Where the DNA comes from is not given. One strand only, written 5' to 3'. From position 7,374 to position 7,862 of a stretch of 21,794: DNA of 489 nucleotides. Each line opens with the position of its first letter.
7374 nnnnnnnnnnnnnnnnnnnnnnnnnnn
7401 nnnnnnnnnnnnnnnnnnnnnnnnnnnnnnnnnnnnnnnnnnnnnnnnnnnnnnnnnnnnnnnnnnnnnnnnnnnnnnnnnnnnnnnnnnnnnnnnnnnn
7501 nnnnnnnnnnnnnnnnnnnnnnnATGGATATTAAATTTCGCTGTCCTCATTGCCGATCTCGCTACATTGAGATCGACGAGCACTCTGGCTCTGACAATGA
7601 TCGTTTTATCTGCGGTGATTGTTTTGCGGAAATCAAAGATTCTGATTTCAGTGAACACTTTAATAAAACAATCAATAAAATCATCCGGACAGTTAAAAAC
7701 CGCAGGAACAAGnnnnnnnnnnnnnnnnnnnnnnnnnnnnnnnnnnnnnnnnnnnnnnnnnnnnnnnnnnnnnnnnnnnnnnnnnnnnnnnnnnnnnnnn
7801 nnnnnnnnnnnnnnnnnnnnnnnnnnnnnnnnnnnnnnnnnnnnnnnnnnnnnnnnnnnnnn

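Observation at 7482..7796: Fully overlapping antisense ORF pair: ydaG-like (-) versus a CxxC-x17-CxxC zinc-ribbon mini-protein (+)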

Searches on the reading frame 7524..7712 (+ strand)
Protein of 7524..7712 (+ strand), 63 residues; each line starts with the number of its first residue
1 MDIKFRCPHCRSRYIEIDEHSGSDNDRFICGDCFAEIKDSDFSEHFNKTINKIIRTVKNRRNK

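Call 8: search_protein_families(library=pfam, proteins=[window:7524-7712:+], max_evalue=1)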
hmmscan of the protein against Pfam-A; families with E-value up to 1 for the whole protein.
window:7524-7712:+ (63 aa): 22 families
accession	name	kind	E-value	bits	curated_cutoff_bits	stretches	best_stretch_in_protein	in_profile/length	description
PF14354.12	Lar_restr_allev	-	0.0011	19.6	28.6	1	7-45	6-46/58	Restriction alleviation protein Lar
PF25206.1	DUF7836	-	0.002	18.3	26.7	1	3-42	6-45/59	Domain of unknown function (DUF7836)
PF14471.11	DUF4428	-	0.0024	18.1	27.8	1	25-56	18-44/51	Domain of unknown function (DUF4428)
PF23548.1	Zn_ribbon_FGT1_2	-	0.003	17.5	27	1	4-13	20-29/35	FORGETTER1 second zinc ribbon domain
PF08271.17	Zn_Ribbon_TF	-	0.0049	16.8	29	1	5-43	1-35/43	TFIIB zinc-binding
PF14570.12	zf-RING_4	-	0.0055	16.9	27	1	4-14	37-47/48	RING/Ubox like zinc-binding domain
PF08274.17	Zn_Ribbon_YjdM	-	0.0071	16.8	30.8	1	6-37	4-29/30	PhnA Zinc-Ribbon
PF24441.1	DUF7560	-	0.0075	16.4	27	1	3-19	4-19/44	Family of unknown function (DUF7560)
PF18439.7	zf_UBZ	-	0.01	15.9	25.6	1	26-45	1-20/32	Ubiquitin-Binding Zinc Finger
PF23451.1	Zn_ribbon_PaaD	-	0.012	15.7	27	1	5-33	15-45/53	PaaD zinc beta ribbon domain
PF05605.18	zf-Di19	-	0.019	15.7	27.5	1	4-47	2-50/54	Drought induced 19 protein (Di19), zinc-binding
PF22586.1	ANCHR-like_BBOX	-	0.034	14.7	27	0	26-45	17-37/39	ANCHR-like B-box zinc-binding domain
PF25164.1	CoiA_N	-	0.038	13.9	26.3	0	4-13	17-26/50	Competence protein CoiA, N-terminal domain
PF25299.1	ZZ_ADA2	-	0.049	14.2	27.5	0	25-40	21-36/48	ADA2 ZZ-type zing finger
PF18912.6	DZR_2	-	0.049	13.9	27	1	6-37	9-31/56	Double zinc ribbon domain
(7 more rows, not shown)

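Call 9: search_protein_families(library=phrogs, proteins=[window:7524-7712:+], max_evalue=1)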
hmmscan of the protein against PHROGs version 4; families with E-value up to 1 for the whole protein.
window:7524-7712:+ (63 aa): 14 families
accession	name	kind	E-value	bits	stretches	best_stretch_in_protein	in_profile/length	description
phrog_5602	-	unknown function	7.2e-05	23.4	1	4-45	18-60/60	-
phrog_6504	-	unknown function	0.0013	19.9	1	1-33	4-40/61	-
phrog_2945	-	unknown function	0.0019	19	1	7-33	12-38/68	-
phrog_1467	-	unknown function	0.0029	18.2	1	4-51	165-215/226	-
phrog_28451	-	unknown function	0.0077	17.2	1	6-54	18-63/67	-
phrog_28897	-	unknown function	0.03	15.5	1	7-55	11-56/68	-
phrog_22735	-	unknown function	0.034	15.5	1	24-59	22-52/72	-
phrog_22164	-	unknown function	0.074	14.6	1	7-56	9-53/111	-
phrog_29547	-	unknown function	0.076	13.7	1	16-43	167-194/212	-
phrog_16024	-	unknown function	0.11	13.2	1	6-51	23-66/66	-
phrog_21581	-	unknown function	0.13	13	1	2-24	19-45/152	-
phrog_2855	-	unknown function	0.17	13.1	1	5-36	58-87/89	-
phrog_1191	-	integration and excision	0.18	12.9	1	3-34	4-36/90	transposase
phrog_30325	-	unknown function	0.19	12.8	1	5-33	4-30/51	-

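Call 10: search_protein_families(library=ncbifam, proteins=[window:7524-7712:+], max_evalue=1)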
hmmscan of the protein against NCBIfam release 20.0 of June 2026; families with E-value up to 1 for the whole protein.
window:7524-7712:+ (63 aa): 12 families
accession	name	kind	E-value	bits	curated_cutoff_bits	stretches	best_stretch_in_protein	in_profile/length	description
NF047912.1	ECs_2282_CxxC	subfamily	1.3e-07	31.4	37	1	3-58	1-58/60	ECs_2282 family putative zinc-binding protein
TIGR02098.1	MJ0042_CXXC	domain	0.0004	20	20.9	1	5-33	3-31/38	MJ0042-type zinc finger domain-containing protein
TIGR00686.1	phnA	hypoth_equivalog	0.0013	18.8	80.2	1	6-52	4-44/109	zinc ribbon domain-containing protein YjdM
NF011482.0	PRK14892.1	equivalog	0.011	15.7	109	1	5-35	22-50/101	putative transcription elongation factor Elf1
NF041197.2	CxxC_Se_CxxC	equivalog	0.013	15.7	40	0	3-14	17-28/53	dual CXXC motif small (seleno)protein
TIGR04054.1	rSAM_NirJ1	equivalog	0.025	13.2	650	1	16-62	297-343/387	putative heme d1 biosynthesis radical SAM protein NirJ1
NF048018.1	IS256_N_4Cys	domain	0.028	15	27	0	6-13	1-8/31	transposase-like zinc-binding domain-containing protein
NF001669.0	PRK00432.1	equivalog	0.033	14.2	54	1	6-33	28-49/58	30S ribosomal protein S27ae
NF033558.1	transpos_IS1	equivalog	0.046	13.7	100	1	7-55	1-49/199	IS1 family transposase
NF004910.0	PRK06266.1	equivalog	0.061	12.5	180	0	1-19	140-158/185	transcription initiation factor E subunit alpha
NF011481.0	PRK14890.1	equivalog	0.15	12.1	61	1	3-33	26-56/61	putative Zn-ribbon RNA-binding protein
NF050000.1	IS1_IS1595_Zn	domain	0.26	11.9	28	0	7-33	1-27/34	IS1/IS1595 family N-terminal zinc-binding domain-containing protein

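Call 11: find_homologous_proteins(query=window:7524-7712:+, max_evalue=0.01)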
Query window:7524-7712:+ (63 aa): 2 proteins with E <= 0.01 among 2 candidates.
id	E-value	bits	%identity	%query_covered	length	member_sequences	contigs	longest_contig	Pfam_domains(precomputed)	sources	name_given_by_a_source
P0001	1.6e-35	137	98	100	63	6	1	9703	-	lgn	-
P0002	2.8e-28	114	86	100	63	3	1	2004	-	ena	-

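Call 16: find_encoding_contigs(protein=P0002, flank=4000, max_places=4)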
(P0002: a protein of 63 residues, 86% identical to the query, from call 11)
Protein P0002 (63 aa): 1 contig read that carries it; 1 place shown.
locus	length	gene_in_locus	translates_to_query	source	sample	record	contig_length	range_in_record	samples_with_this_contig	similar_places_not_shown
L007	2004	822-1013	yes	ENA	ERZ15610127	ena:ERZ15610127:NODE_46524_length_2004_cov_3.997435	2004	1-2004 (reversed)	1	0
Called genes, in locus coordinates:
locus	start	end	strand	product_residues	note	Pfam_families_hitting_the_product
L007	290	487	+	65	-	-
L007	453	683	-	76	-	-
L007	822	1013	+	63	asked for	-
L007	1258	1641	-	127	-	PF01381:HTH_3, PF07022:Phage_CI_repr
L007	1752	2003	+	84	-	?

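Call 21: search_dna_similar(query=window:7524-7712:+, collection=phages, mode=protein, max_evalue=10, max_rows=40)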
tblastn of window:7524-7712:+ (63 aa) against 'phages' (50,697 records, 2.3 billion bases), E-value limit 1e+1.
Records with a match: 9; places in all: 9; records where one place covers at least 80% of the query: 0.
Best place of each record, by identity: <60% 9.
By first word of the organism name: Liberibacter 4; Klebsiella 2; Pseudomonas 1; Bacteriophage 1; Enterococcus 1.
By host as written in the record: Candidatus Liberibacter asiaticus UF506 2; Klebsiella pneumoniae 1; Klesiella pneumoniae ST899-OXA48 1; Candidatus Liberibacter asiaticus str. SGCA5 1; Candidatus Liberibacter asiaticus 1; Pseudomonas putida 1; - 1; Enterococcus cecorum 1.
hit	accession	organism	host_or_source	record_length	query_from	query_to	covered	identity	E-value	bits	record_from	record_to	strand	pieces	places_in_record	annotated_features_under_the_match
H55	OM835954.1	Klebsiella phage KP12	Klebsiella pneumoniae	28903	1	42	67%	38.8%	5e+0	30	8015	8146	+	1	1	hypothetical protein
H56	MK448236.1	Klebsiella phage ST899-OXA48phi17.1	Klesiella pneumoniae ST899-OXA48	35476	1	42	67%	38.8%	5e+0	30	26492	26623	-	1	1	hypothetical protein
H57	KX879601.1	Liberibacter phage SGCA5-1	Candidatus Liberibacter asiaticus str. ...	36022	18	58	65%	39.0%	2e+0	31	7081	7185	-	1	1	hypothetical protein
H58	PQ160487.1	Liberibacter phage P-9PA-1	Candidatus Liberibacter asiaticus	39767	18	58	65%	39.0%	2e+0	31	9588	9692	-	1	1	cell envelope integrity protein TolA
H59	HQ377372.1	Liberibacter phage SC1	Candidatus Liberibacter asiaticus UF506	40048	18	58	65%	39.0%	2e+0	31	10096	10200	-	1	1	hypothetical protein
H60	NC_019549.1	Liberibacter phage SC1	Candidatus Liberibacter asiaticus UF506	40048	18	58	65%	39.0%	2e+0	31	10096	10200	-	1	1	exonuclease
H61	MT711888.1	Pseudomonas phage Dolphis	Pseudomonas putida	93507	8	57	79%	30.8%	6e+0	30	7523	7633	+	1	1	hypothetical protein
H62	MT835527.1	Bacteriophage sp.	human fecal samples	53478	1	34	54%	38.5%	6e+0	30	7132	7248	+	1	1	record has no annotation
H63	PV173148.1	Enterococcus phage vB_CECAV_04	Enterococcus cecorum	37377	23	53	49%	41.9%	3e+0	30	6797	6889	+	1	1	major head protein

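Call 41: search_protein_representatives(protein=window:7524-7712:+)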
Query: 63 residues. Proteins with E-value up to 0.001 (for the whole library): 7; up to 1e-10: 2; up to 1e-30: 0. The best 7 are listed.
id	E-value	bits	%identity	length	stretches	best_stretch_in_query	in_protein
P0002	8.8e-29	114.3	86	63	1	1-63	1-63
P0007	8.4e-11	57.6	48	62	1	1-63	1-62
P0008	4.0e-09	52.3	43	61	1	1-63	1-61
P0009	4.3e-06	42.8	42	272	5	3-45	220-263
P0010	6.5e-06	42.2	49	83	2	6-42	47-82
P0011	4.2e-04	36.5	31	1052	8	4-35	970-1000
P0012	7.1e-04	35.8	24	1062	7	25-54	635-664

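Call 43: find_encoding_contigs(protein=P0007, flank=5000, max_places=5)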
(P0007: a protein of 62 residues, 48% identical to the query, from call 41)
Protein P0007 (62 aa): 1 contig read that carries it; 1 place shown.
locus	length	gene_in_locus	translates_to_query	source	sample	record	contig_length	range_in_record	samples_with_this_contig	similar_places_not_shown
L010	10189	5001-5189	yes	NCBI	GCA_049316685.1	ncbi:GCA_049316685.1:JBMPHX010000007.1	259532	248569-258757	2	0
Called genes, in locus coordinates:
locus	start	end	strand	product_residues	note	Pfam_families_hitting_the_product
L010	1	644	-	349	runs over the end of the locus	PF03837:RecT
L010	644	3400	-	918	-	PF06630:Exonuc_VIII, PF12684:DUF3799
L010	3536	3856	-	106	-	-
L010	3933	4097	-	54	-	PF27493:YdaE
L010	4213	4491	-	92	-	-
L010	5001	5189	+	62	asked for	-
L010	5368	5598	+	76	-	-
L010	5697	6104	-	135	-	PF13560:HTH_31, PF04545:Sigma70_r4 (faint), PF07022:Phage_CI_repr (weak), PF12844:HTH_19 (weak), PF13443:HTH_26 (weak), PF01381:HTH_3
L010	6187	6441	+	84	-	PF14549:P22_Cro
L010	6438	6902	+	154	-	PF06254:YdaT_toxin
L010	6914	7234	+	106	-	-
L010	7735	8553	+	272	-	PF07120:DUF1376, PF17948:DnaT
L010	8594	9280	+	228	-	PF17782:WHD_DprA (faint), PF07789:DUF1627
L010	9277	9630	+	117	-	PF06163:DUF977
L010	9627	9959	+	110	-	-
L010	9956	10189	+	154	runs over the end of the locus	-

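Call 44: find_encoding_contigs(protein=P0008, flank=5000, max_places=5)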
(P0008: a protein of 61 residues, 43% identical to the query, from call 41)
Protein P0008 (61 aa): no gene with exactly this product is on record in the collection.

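Call 50: search_protein_families(library=pfam, proteins=[L010:4998-5516:-, P0007, P0008, L010:5368-5595:+, L010:4216-4491:-], max_evalue=0.1)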
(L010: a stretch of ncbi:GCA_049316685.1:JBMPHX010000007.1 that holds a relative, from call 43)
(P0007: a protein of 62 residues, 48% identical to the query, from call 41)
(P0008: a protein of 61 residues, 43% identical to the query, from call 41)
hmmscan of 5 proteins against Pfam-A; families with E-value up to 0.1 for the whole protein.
L010:4998-5516:- (173 aa): 0 families

P0007 (62 aa): 13 families
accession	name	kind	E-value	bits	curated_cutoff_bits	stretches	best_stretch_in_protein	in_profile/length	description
PF08271.17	Zn_Ribbon_TF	-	8.1e-05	22.5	29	1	5-46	1-39/43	TFIIB zinc-binding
PF14354.12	Lar_restr_allev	-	0.0011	19.6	28.6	1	7-35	6-34/58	Restriction alleviation protein Lar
PF10058.14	Zn_ribbon_10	-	0.0013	18.8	24.2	0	2-11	42-51/54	ER junction formation factor lunapark, zinc ribbon finger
PF13453.11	Zn_ribbon_TFIIB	-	0.0029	17.4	22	1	6-21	21-36/41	Transcription factor zinc-finger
PF18439.7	zf_UBZ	-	0.0059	16.7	25.6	1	26-45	2-21/32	Ubiquitin-Binding Zinc Finger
PF14803.11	Zn_ribbon_Nudix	-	0.0073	16.6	25.6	1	7-32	3-28/34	Nudix N-terminal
PF13719.11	Zn_ribbon_5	-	0.0099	16.1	29.3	1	4-32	2-31/37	zinc-ribbon domain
PF14369.11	Zn_ribbon_19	-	0.012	16.2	30.8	0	7-16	24-33/35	zinc-ribbon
PF24441.1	DUF7560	-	0.026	14.6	27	0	2-11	3-12/44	Family of unknown function (DUF7560)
PF08996.15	zf-DNA_Pol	-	0.042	14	25.7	1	3-54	15-74/186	DNA Polymerase alpha zinc finger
PF12172.15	zf-ChsH2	-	0.064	13.5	23.2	0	7-16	28-37/37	ChsH2, rubredoxin-like zinc ribbon domain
PF19133.5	DUF5816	-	0.074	13.7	26.9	0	5-43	35-69/72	Family of unknown function (DUF5816)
PF12013.13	OrsD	-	0.088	13.7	26.6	0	25-51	10-36/114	Orsellinic acid/F9775 biosynthesis cluster protein D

P0008 (61 aa): 19 families
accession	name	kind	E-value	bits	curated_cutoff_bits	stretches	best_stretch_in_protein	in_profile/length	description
PF08271.17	Zn_Ribbon_TF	-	2.7e-05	24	29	1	5-31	1-25/43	TFIIB zinc-binding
PF14354.12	Lar_restr_allev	-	0.00023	21.8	28.6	1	6-53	5-52/58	Restriction alleviation protein Lar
PF18439.7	zf_UBZ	-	0.0011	19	25.6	1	24-43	1-20/32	Ubiquitin-Binding Zinc Finger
PF05129.18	Zn_ribbon_Elf1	-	0.0078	16.7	29.8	1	2-60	20-75/79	Transcription elongation factor Elf1 like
PF08273.17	Zn_Ribbon_Prim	-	0.0081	16.9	23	1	6-33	5-32/37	Zinc-binding domain of primase-helicase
PF14634.12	zf-RING_5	-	0.017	15.5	27.9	0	25-36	22-33/43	zinc-RING finger domain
PF10058.14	Zn_ribbon_10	-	0.018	15.3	24.2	0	3-12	43-52/54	ER junction formation factor lunapark, zinc ribbon finger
PF11781.13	Zn_ribbon_RRN7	-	0.021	14.9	27.1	1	2-19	2-19/32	Zinc-finger of RNA-polymerase I-specific TFIIB, Rrn7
PF23451.1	Zn_ribbon_PaaD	-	0.026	14.6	27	1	4-22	14-32/53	PaaD zinc beta ribbon domain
PF24441.1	DUF7560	-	0.029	14.5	27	0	3-13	4-14/44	Family of unknown function (DUF7560)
PF14690.11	Zn_ribbon_ISL3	-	0.038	14.8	25.5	0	5-20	3-18/47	zinc-finger of transposase IS204/IS1001/IS1096/IS1165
PF13894.12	zf-C2H2_4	-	0.053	14.7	27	0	5-15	1-10/24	C2H2-type zinc finger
PF13248.11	Zn_ribbon_3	-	0.054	13.4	27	0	6-12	4-10/26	zinc-ribbon domain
PF23548.1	Zn_ribbon_FGT1_2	-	0.056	13.5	27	0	4-12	20-28/35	FORGETTER1 second zinc ribbon domain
PF21362.3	Sina_RING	-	0.065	13.8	29.3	0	25-36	19-30/35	E3 ubiquitin-protein ligase sina/sinah, RING finger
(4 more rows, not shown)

L010:5368-5595:+ (76 aa): 0 families

L010:4216-4491:- (92 aa): 2 families
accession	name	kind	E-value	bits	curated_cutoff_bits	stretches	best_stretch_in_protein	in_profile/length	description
PF25638.1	DUF5983_N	-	0.0001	22.3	27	1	7-44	3-40/56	Family of unknown function (DUF5983) N-terminal domain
PF14233.11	DUF4335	-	0.016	15.6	27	1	19-41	108-130/186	Domain of unknown function (DUF4335)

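Call 53: find_related_loci(query=A1, collection=genome_contigs, flank=3000)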
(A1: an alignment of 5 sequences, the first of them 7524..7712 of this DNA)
Query A1 (63 aa) in genome_contigs; peptide patterns used: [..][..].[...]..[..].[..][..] (x = any residue, [..] = any of these).
26 stretches matched a pattern, but none encodes a relative of the query by tblastn (E <= 1e-3).

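Call 54: find_related_loci(query=A1, collection=viral_contigs, flank=3000)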
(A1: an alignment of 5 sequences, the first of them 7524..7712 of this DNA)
Query A1 (63 aa) in viral_contigs; peptide patterns used: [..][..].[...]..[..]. (x = any residue, [..] = any of these).
126 stretches matched a pattern; 8 encode a relative of the query (tblastn E <= 1e-3); 8 distinct loci.
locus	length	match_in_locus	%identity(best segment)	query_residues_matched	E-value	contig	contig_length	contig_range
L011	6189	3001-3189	100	1-63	2e-39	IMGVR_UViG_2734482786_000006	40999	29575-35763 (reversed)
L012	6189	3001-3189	100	1-63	2e-39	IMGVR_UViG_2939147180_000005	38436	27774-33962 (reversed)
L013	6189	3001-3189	100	1-63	2e-39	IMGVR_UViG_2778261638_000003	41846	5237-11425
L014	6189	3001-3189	100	1-63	2e-39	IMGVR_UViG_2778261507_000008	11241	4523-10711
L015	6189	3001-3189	98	1-63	1e-38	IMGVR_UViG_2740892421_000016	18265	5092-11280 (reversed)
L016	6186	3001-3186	46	1-63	6e-18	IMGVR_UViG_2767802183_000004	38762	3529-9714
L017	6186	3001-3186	46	1-63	2e-17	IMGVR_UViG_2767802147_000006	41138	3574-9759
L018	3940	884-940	60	1-20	1e-5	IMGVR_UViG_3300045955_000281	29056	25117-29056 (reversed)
